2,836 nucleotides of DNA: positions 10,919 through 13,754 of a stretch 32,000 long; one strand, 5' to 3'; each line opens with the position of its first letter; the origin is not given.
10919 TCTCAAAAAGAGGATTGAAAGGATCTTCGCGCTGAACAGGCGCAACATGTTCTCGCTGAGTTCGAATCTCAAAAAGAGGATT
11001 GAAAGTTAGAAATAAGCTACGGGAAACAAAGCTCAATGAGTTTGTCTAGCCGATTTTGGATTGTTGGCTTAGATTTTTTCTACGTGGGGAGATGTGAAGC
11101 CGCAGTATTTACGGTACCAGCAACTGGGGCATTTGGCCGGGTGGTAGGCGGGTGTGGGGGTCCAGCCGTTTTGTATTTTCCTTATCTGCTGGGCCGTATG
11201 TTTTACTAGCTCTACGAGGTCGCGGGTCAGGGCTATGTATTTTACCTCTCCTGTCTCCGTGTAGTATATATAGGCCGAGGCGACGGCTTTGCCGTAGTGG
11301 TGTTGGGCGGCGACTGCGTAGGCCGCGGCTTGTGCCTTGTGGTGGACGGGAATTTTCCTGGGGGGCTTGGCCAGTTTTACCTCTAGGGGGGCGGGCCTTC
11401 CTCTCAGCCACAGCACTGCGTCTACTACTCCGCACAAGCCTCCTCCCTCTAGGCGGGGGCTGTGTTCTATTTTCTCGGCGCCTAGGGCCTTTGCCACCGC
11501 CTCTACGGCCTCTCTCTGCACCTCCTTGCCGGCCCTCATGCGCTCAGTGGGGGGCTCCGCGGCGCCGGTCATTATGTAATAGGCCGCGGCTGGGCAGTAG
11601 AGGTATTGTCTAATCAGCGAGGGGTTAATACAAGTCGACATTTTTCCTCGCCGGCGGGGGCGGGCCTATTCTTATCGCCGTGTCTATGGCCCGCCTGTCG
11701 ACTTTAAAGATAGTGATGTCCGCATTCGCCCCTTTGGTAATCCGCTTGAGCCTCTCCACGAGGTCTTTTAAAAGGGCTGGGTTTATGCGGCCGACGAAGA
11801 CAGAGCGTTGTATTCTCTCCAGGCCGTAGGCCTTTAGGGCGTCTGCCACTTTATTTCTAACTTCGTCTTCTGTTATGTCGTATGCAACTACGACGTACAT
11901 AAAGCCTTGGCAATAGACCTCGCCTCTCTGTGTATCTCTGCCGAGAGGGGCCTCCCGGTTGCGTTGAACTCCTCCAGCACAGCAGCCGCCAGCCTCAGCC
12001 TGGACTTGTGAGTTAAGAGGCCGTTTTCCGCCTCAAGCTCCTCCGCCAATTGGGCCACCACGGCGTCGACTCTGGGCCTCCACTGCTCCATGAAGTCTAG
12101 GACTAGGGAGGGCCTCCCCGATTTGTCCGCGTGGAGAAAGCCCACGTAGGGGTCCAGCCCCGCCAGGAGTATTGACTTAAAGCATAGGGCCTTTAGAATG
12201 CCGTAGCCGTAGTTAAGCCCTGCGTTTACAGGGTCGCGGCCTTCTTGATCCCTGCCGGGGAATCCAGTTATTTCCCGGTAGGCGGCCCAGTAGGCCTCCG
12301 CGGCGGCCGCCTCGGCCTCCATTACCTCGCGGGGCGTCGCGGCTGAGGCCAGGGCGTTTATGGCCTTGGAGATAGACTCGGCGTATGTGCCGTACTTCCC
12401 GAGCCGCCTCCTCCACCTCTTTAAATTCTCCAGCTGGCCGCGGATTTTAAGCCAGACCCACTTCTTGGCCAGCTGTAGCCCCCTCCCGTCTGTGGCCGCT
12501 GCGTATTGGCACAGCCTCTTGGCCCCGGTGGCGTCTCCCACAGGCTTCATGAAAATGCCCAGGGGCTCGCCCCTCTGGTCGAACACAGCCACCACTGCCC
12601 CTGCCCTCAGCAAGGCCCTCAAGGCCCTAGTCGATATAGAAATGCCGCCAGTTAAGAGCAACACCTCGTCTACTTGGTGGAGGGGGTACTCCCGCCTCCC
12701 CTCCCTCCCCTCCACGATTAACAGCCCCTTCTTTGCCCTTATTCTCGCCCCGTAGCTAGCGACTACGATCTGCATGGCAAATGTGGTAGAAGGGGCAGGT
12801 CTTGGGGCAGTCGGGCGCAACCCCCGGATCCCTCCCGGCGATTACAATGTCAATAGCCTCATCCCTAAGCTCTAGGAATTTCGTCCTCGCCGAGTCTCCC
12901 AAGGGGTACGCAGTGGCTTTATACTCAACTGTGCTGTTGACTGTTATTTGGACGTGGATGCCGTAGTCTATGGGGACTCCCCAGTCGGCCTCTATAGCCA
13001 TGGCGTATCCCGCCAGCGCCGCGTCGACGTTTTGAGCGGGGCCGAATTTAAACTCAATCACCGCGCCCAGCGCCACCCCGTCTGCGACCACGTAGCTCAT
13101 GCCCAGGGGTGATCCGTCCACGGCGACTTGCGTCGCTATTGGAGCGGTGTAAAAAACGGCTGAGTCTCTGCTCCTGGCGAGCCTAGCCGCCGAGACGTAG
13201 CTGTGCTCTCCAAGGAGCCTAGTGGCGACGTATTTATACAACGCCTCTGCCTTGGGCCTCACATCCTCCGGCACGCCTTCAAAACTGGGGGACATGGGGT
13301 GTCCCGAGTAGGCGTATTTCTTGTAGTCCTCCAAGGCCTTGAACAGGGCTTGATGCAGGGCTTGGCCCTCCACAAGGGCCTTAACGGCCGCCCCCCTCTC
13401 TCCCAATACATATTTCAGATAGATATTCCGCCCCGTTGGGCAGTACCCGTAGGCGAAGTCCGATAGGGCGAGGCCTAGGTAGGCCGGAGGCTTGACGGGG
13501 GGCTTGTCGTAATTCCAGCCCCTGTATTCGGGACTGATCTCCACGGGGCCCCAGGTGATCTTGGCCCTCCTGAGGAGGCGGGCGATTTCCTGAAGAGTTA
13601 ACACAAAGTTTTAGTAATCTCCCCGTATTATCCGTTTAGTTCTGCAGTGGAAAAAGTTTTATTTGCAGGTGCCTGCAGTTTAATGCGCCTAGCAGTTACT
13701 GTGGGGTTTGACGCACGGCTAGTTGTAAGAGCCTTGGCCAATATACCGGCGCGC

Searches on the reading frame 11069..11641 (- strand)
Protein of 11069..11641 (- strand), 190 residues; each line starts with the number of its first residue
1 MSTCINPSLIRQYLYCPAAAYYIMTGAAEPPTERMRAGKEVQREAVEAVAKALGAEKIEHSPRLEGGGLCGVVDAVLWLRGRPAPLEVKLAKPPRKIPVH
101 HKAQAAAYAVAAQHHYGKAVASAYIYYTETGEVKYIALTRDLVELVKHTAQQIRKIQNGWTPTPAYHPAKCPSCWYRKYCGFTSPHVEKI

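Call 6: search_protein_families(library=ncbifam, proteins=[window:11069-11641:-], max_evalue=0.001)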
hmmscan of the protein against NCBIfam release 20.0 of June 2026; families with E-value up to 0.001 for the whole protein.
window:11069-11641:- (190 aa): 3 families
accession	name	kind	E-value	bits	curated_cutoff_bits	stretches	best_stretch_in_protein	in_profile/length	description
TIGR00372.1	cas4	equivalog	7.6e-50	169.2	65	1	5-181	1-179/180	CRISPR-associated protein Cas4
NF049935.1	cas4g_cas1g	exception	9.3e-14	50.8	560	1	8-180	5-189/546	CRISPR-associated endonuclease Cas4g/Cas1g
TIGR03491.1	TIGR03491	subfamily_domain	0.0007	18.7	97.45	1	90-180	115-204/462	TM0106 family RecB-like putative nuclease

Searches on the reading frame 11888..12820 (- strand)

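Call 6: search_protein_families(library=ncbifam, proteins=[window:11888-12820:-], max_evalue=0.001)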
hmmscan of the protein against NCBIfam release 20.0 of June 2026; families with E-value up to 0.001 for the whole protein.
window:11888-12820:- (310 aa): 9 families
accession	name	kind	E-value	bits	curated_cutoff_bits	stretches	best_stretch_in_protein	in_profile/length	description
TIGR00287.1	cas1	equivalog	1.6e-63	214.8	71.7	1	17-307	1-319/327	CRISPR-associated endonuclease Cas1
NF049935.1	cas4g_cas1g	exception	3e-39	134.9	560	1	7-266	206-475/546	CRISPR-associated endonuclease Cas4g/Cas1g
TIGR04093.1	cas1_CYANO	exception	7.3e-33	113.9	385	1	37-260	27-257/334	type I-D CRISPR-associated endonuclease Cas1d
TIGR03639.1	cas1_NMENI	exception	2.2e-31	109.2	120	1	19-291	4-263/278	type II CRISPR-associated endonuclease Cas1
TIGR03640.1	cas1_DVULG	exception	3.8e-28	98.6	385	1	32-253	21-256/340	type I-C CRISPR-associated endonuclease Cas1c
TIGR03983.1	cas1_MYXAN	equivalog_domain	4.1e-21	75.3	358.05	1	16-254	12-263/347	type I-MYXAN CRISPR-associated endonuclease Cas1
TIGR03641.1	cas1_HMARI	exception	5.1e-21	75.3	304.1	1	20-260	5-247/324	type I-B CRISPR-associated endonuclease Cas1b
TIGR04329.1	cas1_PREFRAN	exception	1.6e-18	66.9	300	1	18-258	9-249/317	type V CRISPR-associated endonuclease Cas1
TIGR03638.1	cas1_ECOLI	exception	5.7e-10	38.9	215.6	1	189-251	163-223/269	type I-E CRISPR-associated endonuclease Cas1e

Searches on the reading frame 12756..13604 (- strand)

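Call 6: search_protein_families(library=ncbifam, proteins=[window:12756-13604:-], max_evalue=0.001)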
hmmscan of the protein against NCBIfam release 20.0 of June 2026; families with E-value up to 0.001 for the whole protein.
window:12756-13604:- (282 aa): 1 family
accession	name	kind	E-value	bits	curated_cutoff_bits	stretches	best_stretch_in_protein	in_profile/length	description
TIGR01896.1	cas_AF1879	equivalog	1.3e-107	359.6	103.35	1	11-277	1-273/273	type I-A CRISPR-associated protein Cas4/Csa1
